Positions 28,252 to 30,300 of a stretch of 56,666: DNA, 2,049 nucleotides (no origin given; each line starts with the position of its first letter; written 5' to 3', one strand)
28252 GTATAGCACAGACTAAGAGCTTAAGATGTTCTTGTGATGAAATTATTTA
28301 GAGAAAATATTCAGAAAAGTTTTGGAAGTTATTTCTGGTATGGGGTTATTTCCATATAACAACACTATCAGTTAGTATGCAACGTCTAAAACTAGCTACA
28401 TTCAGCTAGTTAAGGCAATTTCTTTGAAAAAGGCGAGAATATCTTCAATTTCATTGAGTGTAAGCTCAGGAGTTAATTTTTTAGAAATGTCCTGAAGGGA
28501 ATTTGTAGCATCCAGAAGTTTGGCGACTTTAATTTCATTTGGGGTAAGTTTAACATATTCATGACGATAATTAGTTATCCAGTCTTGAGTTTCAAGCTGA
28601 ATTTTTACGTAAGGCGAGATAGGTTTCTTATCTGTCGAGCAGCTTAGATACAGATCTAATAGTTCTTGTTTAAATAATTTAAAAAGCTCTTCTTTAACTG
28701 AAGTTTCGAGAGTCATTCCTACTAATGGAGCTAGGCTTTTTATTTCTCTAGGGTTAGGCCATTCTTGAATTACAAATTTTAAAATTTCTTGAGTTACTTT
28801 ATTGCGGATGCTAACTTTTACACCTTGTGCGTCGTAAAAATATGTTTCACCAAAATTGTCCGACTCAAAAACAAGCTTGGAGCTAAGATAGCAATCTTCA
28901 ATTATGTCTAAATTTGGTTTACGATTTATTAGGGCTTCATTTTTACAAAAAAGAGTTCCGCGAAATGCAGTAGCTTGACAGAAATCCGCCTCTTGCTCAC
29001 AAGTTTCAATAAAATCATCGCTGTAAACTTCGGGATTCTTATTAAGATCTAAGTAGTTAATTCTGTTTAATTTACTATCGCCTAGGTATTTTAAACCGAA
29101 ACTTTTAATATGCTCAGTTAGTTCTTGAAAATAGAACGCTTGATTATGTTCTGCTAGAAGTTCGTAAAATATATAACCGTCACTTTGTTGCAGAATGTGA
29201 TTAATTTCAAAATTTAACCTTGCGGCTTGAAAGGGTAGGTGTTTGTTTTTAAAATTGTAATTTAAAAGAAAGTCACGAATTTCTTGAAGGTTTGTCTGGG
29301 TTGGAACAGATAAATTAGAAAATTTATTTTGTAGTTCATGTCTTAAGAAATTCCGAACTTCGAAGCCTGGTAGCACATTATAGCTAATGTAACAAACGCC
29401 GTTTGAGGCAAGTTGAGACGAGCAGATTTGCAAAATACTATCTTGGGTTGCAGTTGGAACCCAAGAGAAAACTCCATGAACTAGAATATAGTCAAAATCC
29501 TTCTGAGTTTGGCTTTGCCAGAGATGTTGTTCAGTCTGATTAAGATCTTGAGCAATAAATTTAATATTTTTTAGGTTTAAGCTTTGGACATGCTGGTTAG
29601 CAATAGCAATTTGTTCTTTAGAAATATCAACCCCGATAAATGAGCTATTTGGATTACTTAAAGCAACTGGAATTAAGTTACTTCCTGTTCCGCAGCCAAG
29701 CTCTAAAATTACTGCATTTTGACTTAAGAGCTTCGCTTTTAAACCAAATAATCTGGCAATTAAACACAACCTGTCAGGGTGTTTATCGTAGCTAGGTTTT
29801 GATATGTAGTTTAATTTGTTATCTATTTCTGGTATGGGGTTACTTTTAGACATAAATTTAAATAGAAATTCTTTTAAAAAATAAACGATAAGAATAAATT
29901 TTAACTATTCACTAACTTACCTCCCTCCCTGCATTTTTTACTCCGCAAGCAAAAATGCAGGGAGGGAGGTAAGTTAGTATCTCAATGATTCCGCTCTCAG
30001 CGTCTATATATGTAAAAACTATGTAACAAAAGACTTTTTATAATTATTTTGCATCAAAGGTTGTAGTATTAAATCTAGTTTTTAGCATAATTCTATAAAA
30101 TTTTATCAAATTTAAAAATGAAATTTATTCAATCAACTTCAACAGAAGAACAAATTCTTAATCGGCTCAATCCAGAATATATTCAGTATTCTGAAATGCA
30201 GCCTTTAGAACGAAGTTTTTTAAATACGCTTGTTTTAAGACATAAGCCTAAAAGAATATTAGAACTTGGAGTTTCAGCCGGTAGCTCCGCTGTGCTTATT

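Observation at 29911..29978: Perfect 28-bp inverted repeat with GC-rich core in a divergent promoter region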

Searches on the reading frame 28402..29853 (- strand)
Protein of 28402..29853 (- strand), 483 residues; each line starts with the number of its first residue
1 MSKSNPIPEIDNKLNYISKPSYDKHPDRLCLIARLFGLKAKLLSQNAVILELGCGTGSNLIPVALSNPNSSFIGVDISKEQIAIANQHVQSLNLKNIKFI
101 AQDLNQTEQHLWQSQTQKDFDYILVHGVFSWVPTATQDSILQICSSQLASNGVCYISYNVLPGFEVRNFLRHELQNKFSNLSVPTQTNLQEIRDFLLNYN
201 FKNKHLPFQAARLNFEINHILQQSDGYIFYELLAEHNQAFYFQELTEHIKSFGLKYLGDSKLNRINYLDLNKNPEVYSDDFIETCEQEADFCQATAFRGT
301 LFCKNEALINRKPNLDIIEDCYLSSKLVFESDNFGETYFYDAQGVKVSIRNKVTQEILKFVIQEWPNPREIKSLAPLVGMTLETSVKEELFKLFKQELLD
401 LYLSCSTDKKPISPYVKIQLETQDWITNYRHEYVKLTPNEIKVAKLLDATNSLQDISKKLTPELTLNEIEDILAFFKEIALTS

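Call 12: search_protein_families(library=pfam, proteins=[window:28402-29853:-])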
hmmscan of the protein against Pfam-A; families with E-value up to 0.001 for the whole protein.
window:28402-29853:- (483 aa): 13 families
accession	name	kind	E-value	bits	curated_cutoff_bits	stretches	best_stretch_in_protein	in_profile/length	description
PF13847.12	Methyltransf_31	-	9.4e-24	84.2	27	1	44-193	2-141/145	Methyltransferase domain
PF08242.18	Methyltransf_12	-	1.2e-16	61.7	30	1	50-154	1-98/98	Methyltransferase domain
PF13649.12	Methyltransf_25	-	2e-14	54.5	27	1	49-152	1-97/97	Methyltransferase domain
PF02390.23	Methyltransf_4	-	4.7e-11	42.9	24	1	46-106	2-63/173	Putative methyltransferase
PF10119.14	MethyTransf_Reg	-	1.5e-10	42.1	25.5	1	225-304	2-84/84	Predicted methyltransferase regulatory domain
PF13489.12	Methyltransf_23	-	2.2e-10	40.9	27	1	41-171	18-131/164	Methyltransferase domain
PF08241.18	Methyltransf_11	-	7.6e-10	39.7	21.2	1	50-156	1-95/95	Methyltransferase domain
PF21782.3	PKMT_2nd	-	4.2e-07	30.7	27.8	1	412-465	5-59/98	PKMT, C-terminal winged helix domain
PF05175.20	MTS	-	1.4e-05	25.3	23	1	45-125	31-104/170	Methyltransferase small domain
PF03602.21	Cons_hypoth95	-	4.5e-05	23.6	24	1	44-157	40-151/182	Conserved hypothetical protein 95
PF02353.26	CMAS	-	4.8e-05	23.3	27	1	43-155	60-163/273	Mycolic acid cyclopropane synthetase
PF02527.21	GidB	-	7.6e-05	22.6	27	1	45-130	47-126/184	rRNA small subunit methyltransferase G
PF01596.23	Methyltransf_3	-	0.00077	19.3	22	0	47-125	46-126/204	O-methyltransferase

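Call 13: find_encoding_contigs(protein=window:28402-29853:-, flank=3000, max_places=10)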
Protein window:28402-29853:- (483 aa): 2 contigs read that carry it; 1 place shown.
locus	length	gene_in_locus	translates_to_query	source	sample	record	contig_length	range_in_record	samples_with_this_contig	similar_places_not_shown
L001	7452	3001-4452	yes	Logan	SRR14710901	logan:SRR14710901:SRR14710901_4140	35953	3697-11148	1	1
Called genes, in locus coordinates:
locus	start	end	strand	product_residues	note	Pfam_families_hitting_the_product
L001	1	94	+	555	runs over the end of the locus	PF08245:Mur_ligase_M, PF02875:Mur_ligase_C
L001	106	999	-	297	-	PF00535:Glycos_transf_2, PF10111:Glyco_tranf_2_2, PF13641:Glyco_tranf_2_3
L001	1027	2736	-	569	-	PF13578:Methyltransf_24, PF01501:Glyco_transf_8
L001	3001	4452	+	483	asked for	PF13489:Methyltransf_23, PF02390:Methyltransf_4, PF13847:Methyltransf_31, PF08241:Methyltransf_11, PF08242:Methyltransf_12, PF13649:Methyltransf_25, PF10119:MethyTransf_Reg, PF21782:WHD_PKMT (weak)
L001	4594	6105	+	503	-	PF01145:Band_7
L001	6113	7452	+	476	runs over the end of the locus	PF02321:OEP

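Call 19: find_homologous_proteins(query=window:28402-29853:-, max_evalue=1e-20)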
Query window:28402-29853:- (483 aa): 137 proteins with E <= 1e-20 among 8000 candidates; the best 120 are listed.
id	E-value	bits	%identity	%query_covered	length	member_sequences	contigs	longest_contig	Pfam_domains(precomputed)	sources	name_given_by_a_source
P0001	0.0e+0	1087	100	100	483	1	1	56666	PF13847.13,PF13489.13,PF21782.4,PF13649.13,PF02390.24,PF10119.15,PF08241.19,PF08242.19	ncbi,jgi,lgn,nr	ncbi:MAG: methyltransferase domain-containing protein [Deltaproteobacteria bacterium]|jgi:SAM-depend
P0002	3.7e-219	746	71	97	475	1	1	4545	PF13847.13,PF13489.13,PF03848.21,PF02353.27,PF13649.13,PF02390.24,PF02527.22,PF10119.15,PF08241.19,PF08242.19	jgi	jgi:SAM-dependent methyltransferase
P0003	6.4e-195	666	79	74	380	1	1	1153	PF10119.15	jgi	jgi:methyltransferase-like protein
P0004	4.0e-137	476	49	97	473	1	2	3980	PF13847.13,PF13489.13,PF02353.27,PF05175.21,PF21782.4,PF13649.13,PF02390.24,PF02527.22,PF01135.26,PF08241.19,PF08242.19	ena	-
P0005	1.4e-135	471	50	96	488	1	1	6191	PF13847.13,PF13489.13,PF21782.4,PF13649.13,PF02390.24,PF08241.19,PF08242.19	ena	-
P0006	3.0e-129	450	46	96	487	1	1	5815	PF13847.13,PF13489.13,PF02353.27,PF05175.21,PF21782.4,PF13649.13,PF02390.24,PF02527.22,PF01739.25,PF08241.19,PF08242.19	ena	-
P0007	1.3e-96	342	41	97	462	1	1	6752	PF13847.13,PF13489.13,PF02353.27,PF13649.13,PF02390.24,PF08241.19,PF08242.19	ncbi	-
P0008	2.4e-87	312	46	70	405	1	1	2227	PF13847.13,PF13489.13,PF13649.13,PF02390.24,PF01739.25,PF08241.19,PF08242.19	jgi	-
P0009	3.6e-56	209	32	95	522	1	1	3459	PF13847.13,PF13489.13,PF21782.4,PF13649.13,PF02390.24,PF10119.15,PF08241.19,PF08242.19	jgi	-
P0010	2.4e-54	203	32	88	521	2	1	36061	PF13847.13,PF13489.13,PF02353.27,PF21782.4,PF13649.13,PF02390.24,PF10119.15,PF01739.25,PF08241.19,PF08242.19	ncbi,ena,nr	ncbi:MAG TPA: class I SAM-dependent methyltransferase [Pirellulaceae bacterium]|nr:class I SAM-depen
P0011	3.6e-53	199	32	91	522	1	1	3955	PF13847.13,PF13489.13,PF02353.27,PF21782.4,PF13649.13,PF02390.24,PF02527.22,PF10119.15,PF08241.19,PF08242.19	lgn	-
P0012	1.4e-50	190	33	81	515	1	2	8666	PF13847.13,PF13489.13,PF21782.4,PF13649.13,PF02390.24,PF10119.15,PF08241.19,PF08242.19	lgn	-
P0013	1.4e-50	190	34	75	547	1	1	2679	PF13847.13,PF13489.13,PF21782.4,PF13649.13,PF02390.24,PF10119.15,PF08241.19,PF08242.19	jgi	jgi:methyltransferase-like protein/trans-aconitate methyltransferase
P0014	2.5e-50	190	30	93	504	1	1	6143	PF13847.13,PF13489.13,PF21782.4,PF13649.13,PF02390.24,PF10119.15,PF08241.19,PF08242.19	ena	-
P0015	7.1e-50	188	30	95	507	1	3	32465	PF13847.13,PF13489.13,PF21782.4,PF13649.13,PF02390.24,PF10119.15,PF08241.19,PF08242.19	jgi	jgi:SAM-dependent methyltransferase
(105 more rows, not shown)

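Call 21: find_encoding_contigs(protein=P0002, flank=5000, max_places=4)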
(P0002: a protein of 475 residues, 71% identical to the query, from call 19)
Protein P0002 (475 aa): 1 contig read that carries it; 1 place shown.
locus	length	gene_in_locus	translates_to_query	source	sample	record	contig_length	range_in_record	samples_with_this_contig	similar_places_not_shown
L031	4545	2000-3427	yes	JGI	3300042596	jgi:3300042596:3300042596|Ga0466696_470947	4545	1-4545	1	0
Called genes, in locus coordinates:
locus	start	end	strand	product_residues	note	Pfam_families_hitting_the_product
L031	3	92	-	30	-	?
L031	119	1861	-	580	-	PF13578:Methyltransf_24, PF01501:Glyco_transf_8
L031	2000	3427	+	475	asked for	PF02353:CMAS (weak), PF13489:Methyltransf_23, PF02390:Methyltransf_4, PF08241:Methyltransf_11, PF08242:Methyltransf_12, PF13649:Methyltransf_25, PF13847:Methyltransf_31, PF10119:MethyTransf_Reg, +2 more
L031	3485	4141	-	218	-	-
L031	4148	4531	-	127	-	PF00578:AhpC-TSA, PF08534:Redoxin (weak), PF13905:Thioredoxin_8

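Call 22: find_encoding_contigs(protein=P0003, flank=5000, max_places=4)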
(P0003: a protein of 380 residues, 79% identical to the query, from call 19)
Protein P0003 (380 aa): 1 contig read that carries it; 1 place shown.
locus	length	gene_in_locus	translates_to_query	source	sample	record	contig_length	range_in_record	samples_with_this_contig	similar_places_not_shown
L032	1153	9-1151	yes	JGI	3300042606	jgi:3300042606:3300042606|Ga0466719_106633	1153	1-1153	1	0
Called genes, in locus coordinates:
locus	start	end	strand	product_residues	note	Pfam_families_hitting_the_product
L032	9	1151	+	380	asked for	PF10119:MethyTransf_Reg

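Call 27: find_encoding_contigs(protein=P0004, flank=4000, max_places=3)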
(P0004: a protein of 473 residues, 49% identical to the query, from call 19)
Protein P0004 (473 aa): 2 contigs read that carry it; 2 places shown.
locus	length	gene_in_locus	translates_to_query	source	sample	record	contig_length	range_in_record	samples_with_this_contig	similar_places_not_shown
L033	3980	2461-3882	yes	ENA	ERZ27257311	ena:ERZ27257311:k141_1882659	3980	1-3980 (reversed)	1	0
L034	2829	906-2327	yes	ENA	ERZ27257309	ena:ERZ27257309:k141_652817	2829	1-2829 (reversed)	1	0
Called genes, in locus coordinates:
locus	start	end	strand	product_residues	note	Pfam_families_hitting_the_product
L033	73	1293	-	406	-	PF00579:tRNA-synt_1b, PF22421:SYY_C-terminal (faint)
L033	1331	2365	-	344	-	PF00491:Arginase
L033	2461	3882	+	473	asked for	PF01135:PCMT (weak), PF13489:Methyltransf_23, PF05175:MTS, PF02390:Methyltransf_4, PF08241:Methyltransf_11, PF08242:Methyltransf_12, PF13649:Methyltransf_25, PF13847:Methyltransf_31, +3 more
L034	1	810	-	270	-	?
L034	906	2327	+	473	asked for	PF01135:PCMT (weak), PF13489:Methyltransf_23, PF05175:MTS, PF02390:Methyltransf_4, PF08241:Methyltransf_11, PF08242:Methyltransf_12, PF13649:Methyltransf_25, PF13847:Methyltransf_31, +3 more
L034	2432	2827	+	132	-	?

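Call 28: find_encoding_contigs(protein=P0005, flank=4000, max_places=3)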
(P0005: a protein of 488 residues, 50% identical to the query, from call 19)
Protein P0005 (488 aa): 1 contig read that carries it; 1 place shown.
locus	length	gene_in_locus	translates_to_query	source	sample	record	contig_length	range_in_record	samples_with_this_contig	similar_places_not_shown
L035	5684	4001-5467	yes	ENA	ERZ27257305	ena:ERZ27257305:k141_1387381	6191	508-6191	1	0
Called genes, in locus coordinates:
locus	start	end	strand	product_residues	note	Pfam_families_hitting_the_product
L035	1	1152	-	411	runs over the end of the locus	PF00675:Peptidase_M16, PF05193:Peptidase_M16_C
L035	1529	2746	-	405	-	PF00579:tRNA-synt_1b, PF22421:SYY_C-terminal (weak)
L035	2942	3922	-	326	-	PF00491:Arginase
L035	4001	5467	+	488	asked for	PF13489:Methyltransf_23 (weak), PF13847:Methyltransf_31, PF02390:Methyltransf_4 (weak), PF08241:Methyltransf_11, PF08242:Methyltransf_12, PF13649:Methyltransf_25, PF21782:WHD_PKMT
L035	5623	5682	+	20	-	?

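Call 29: find_encoding_contigs(protein=P0006, flank=4000, max_places=3)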
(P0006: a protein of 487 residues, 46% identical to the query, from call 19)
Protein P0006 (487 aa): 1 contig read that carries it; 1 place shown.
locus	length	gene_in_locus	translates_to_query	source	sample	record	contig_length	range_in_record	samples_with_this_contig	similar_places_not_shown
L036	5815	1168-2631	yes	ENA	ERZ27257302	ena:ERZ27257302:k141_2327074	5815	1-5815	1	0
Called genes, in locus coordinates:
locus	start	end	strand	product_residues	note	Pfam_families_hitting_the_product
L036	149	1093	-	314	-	PF00491:Arginase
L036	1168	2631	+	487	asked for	PF13489:Methyltransf_23, PF02353:CMAS (weak), PF02527:GidB (weak), PF13847:Methyltransf_31, PF02390:Methyltransf_4, PF08241:Methyltransf_11, PF08242:Methyltransf_12, PF13649:Methyltransf_25, +3 more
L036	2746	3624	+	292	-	-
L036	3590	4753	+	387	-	PF02540:NAD_synthase (faint), PF03054:tRNA_Me_trans, PF20259:tRNA_Me_trans_M, PF20258:tRNA_Me_trans_C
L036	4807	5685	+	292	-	PF00483:NTP_transferase, PF12804:NTP_transf_3 (weak)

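Call 33: find_encoding_contigs(protein=P0007, flank=5000, max_places=3)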
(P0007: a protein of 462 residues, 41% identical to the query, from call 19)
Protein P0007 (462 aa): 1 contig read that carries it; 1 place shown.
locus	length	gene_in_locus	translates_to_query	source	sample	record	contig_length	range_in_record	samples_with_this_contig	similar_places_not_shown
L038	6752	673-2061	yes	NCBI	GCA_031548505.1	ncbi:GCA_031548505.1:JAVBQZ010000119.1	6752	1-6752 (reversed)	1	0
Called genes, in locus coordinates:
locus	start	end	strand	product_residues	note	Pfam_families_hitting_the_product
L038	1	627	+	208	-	?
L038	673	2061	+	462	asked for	PF13489:Methyltransf_23, PF02353:CMAS (weak), PF02390:Methyltransf_4, PF08241:Methyltransf_11, PF08242:Methyltransf_12, PF13649:Methyltransf_25, PF13847:Methyltransf_31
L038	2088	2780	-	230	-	-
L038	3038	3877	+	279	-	PF02666:PS_Dcarbxylase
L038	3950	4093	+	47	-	-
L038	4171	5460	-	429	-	PF19676:DUF6178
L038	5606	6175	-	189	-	PF00156:Pribosyltran, PF14681:UPRTase (weak)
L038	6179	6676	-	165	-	PF02559:CarD_TRCF_RID, PF21095:CarD_C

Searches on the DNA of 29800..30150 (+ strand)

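Call 43: search_dna_similar(query=window:29905-29985:+, collection=plasmids, mode=distant, max_evalue=10, max_rows=15)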
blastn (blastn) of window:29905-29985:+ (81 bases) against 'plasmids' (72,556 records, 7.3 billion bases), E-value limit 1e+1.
Records with a match: 2; places in all: 2; records where one place covers at least 80% of the query: 0.
Best place of each record, by identity: >=99% 2.
By first word of the organism name: Priestia 2.
By predicted mobility (MOB-suite, as given by PLSDB): mobilizable 2.
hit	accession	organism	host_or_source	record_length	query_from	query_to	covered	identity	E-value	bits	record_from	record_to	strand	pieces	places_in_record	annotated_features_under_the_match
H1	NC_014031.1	Priestia megaterium QM B1551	-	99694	32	51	25%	100.0%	2e+0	37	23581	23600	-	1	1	glycosyltransferase family 2 protein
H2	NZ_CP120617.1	Priestia megaterium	cell culture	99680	32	51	25%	100.0%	2e+0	37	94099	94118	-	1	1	glycosyltransferase family 2 protein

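Call 44: search_dna_similar(query=window:29905-29985:+, collection=phages, mode=distant, max_evalue=10, max_rows=15)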
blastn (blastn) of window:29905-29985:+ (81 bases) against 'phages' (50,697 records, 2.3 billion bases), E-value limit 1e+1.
Records with a match: 7; places in all: 7; records where one place covers at least 80% of the query: 0.
Best place of each record, by identity: 95-99% 3; 80-90% 4.
By first word of the organism name: Synechococcus 4; Blautia 2; Faecalimonas 1.
By host as written in the record: Synechococcus sp. WH 7803 2; Synechococcus sp. KSHK05 2; Blautia sp. 2; Faecalimonas sp. 1.
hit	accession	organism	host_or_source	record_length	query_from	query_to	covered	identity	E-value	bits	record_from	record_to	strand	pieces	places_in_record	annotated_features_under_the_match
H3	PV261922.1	Synechococcus phage 7B11-B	Synechococcus sp. WH 7803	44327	19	45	33%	88.9%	2e+0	37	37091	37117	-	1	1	RNA polymerase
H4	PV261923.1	Synechococcus phage WH11-B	Synechococcus sp. WH 7803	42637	19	45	33%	88.9%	2e+0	37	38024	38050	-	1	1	RNA polymerase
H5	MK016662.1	Synechococcus phage S-B28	Synechococcus sp. KSHK05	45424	19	45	33%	88.9%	2e+0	37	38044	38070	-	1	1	DNA-directed RNA polymerase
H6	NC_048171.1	Synechococcus phage S-B28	Synechococcus sp. KSHK05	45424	19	45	33%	88.9%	2e+0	37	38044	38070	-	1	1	RNA polymerase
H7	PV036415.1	Blautia phage NatCom_2932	Blautia sp.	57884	18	38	26%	95.2%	8e+0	35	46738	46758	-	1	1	endolysin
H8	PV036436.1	Faecalimonas phage NatCom_26447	Faecalimonas sp.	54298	18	38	26%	95.2%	8e+0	35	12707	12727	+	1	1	endolysin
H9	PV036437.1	Blautia phage NatCom_27009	Blautia sp.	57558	18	38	26%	95.2%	8e+0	35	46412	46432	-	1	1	endolysin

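Call 58: search_rna_families(source=window, start=29800, end=30150, threshold=evalue, max_evalue=10)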
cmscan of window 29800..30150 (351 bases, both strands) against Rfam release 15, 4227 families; matches with E-value up to 10: 28.
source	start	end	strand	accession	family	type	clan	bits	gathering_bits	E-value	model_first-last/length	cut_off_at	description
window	29909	29980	-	RF04096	mir-4433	Gene; miRNA;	-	46.7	77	1.6e-08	1-83/83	no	mir-4433 microRNA precursor family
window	29910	29979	-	RF04242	mir-5595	Gene; miRNA;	-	38.2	100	2.5e-06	1-72/72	no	mir-5595 microRNA precursor family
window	29910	29979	+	RF04242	mir-5595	Gene; miRNA;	-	37.4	100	4.1e-06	1-72/72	no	mir-5595 microRNA precursor family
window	29915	29974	-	RF03658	mir-2300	Gene; miRNA;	-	34.2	90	1.2e-05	1-74/74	no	mir-2300 microRNA precursor family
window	29912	29979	+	RF03788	MIR5304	Gene; miRNA;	-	32.9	75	1.3e-05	1-80/80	no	MIR5304 microRNA precursor family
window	29913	29976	-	RF03834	mir-3173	Gene; miRNA;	-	32.4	84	0.00034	1-80/80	no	mir-3173 microRNA precursor family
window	29911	29978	+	RF01923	mir-711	Gene; miRNA;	-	28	68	0.00037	1-69/69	no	mir-711 microRNA precursor family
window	29911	29978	-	RF01923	mir-711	Gene; miRNA;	-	27.9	68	0.00039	1-69/69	no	mir-711 microRNA precursor family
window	29890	29993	+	RF04039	mir-2242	Gene; miRNA;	-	27.7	70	0.0002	1-95/95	no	mir-2242 microRNA precursor family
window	29865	29976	+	RF02905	sRNA41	Gene; sRNA;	-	26.5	45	0.02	1-113/113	no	Archaeal Small RNA 41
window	29908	29989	+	RF04209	MIR7533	Gene; miRNA;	-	26.2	230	0.0021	1-249/249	no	MIR7533 microRNA precursor family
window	29912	29978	+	RF01005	MIR530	Gene; miRNA;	-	26.1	85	0.0062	15-161/172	no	MIR530 microRNA precursor family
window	29819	29978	-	RF02638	EF0605_EF0606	Gene; sRNA;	-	25.7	219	0.0059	1-179/179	no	Enterococcus sRNA EF0605_EF0606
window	29867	30034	+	RF02849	Ysr197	Gene; sRNA;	-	24.8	167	0.00033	1-254/254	no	Yersinia sRNA 197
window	29911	29977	-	RF01005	MIR530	Gene; miRNA;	-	24.3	85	0.017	15-161/172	no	MIR530 microRNA precursor family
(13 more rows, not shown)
